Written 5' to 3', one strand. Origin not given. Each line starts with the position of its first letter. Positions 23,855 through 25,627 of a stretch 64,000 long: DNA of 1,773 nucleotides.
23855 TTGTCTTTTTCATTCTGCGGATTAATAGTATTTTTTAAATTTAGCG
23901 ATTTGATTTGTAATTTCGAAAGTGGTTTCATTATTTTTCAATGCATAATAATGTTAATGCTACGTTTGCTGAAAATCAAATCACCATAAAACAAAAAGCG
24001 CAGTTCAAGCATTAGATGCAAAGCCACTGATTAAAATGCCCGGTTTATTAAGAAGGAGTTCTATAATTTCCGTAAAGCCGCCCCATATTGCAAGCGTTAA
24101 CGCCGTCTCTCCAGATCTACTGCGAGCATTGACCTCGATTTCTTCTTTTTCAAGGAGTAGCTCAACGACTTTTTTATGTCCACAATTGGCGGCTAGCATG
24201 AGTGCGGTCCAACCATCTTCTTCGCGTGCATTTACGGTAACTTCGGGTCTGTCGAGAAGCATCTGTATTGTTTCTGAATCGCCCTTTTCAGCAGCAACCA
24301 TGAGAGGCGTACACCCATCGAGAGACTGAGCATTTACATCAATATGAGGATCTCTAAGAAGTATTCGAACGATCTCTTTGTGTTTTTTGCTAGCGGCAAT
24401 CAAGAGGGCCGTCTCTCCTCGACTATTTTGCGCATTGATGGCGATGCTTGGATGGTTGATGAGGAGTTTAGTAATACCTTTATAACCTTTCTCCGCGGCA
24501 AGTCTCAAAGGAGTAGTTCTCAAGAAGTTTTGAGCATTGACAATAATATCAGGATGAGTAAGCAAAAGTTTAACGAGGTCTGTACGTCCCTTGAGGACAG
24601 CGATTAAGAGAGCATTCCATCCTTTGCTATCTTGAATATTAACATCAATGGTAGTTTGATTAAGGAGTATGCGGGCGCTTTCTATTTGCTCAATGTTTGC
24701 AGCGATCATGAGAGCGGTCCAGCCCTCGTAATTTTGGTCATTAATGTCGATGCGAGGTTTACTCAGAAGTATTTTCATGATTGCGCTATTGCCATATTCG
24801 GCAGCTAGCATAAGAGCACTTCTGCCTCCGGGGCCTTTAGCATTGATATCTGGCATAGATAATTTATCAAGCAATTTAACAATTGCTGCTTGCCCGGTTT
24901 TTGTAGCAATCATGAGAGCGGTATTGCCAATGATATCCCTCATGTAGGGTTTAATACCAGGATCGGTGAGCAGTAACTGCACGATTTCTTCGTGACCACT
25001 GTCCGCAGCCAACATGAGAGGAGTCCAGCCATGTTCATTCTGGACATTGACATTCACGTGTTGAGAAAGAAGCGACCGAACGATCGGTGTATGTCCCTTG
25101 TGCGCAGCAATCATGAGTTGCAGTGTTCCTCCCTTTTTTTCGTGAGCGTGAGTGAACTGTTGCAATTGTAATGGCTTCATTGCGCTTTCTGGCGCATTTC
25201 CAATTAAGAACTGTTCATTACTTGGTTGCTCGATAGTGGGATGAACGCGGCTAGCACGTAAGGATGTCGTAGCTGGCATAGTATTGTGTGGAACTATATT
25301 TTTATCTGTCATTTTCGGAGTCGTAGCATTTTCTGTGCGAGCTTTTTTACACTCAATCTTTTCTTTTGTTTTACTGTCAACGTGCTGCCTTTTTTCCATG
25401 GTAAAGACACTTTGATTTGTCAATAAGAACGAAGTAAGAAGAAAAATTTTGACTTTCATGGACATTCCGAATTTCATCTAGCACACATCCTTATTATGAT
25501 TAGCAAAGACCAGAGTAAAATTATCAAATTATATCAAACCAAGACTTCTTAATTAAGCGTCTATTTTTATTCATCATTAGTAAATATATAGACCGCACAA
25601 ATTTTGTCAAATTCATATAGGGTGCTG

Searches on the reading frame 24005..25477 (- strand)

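Call 26: search_protein_families(library=ncbifam, proteins=[window:24005-25477:-], max_evalue=1e-10)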
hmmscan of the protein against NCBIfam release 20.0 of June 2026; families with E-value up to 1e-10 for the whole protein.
window:24005-25477:- (490 aa): 7 families
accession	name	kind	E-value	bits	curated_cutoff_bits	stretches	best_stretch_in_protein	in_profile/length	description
NF043022.1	T4SS_AnkG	equivalog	1.8e-57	195.1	500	1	356-430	332-407/455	Dot/Icm T4SS effector AnkG/AnkZ/LegA7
NF041931.2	MzaA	equivalog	9.8e-39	133.8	800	1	121-207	6-91/726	MZA anti-phage system associated sigma-70 family RNA polymerase sigma factor MzaA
NF043029.1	T4SS_AnkY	equivalog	5.3e-27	94.5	600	0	220-327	424-531/543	Dot/Icm T4SS effector AnkY/LegA9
NF043028.1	T4SS_AnkX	equivalog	2e-24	85.8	1400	0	376-478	406-514/938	Dot/Icm T4SS effector AnkN/AnkX/LegA8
NF043023.1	T4SS_AnkH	equivalog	2.3e-21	76.1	600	0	129-238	11-118/467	Dot/Icm T4SS effector AnkH/LegA3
NF043024.1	T4SS_AnkI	equivalog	3e-14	52.6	550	0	415-466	234-285/439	Dot/Icm T4SS effector AnkI/LegAS4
TIGR00870.1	trp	subfamily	1.7e-13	49.5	498.75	0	118-274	18-153/747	transient-receptor-potential calcium channel protein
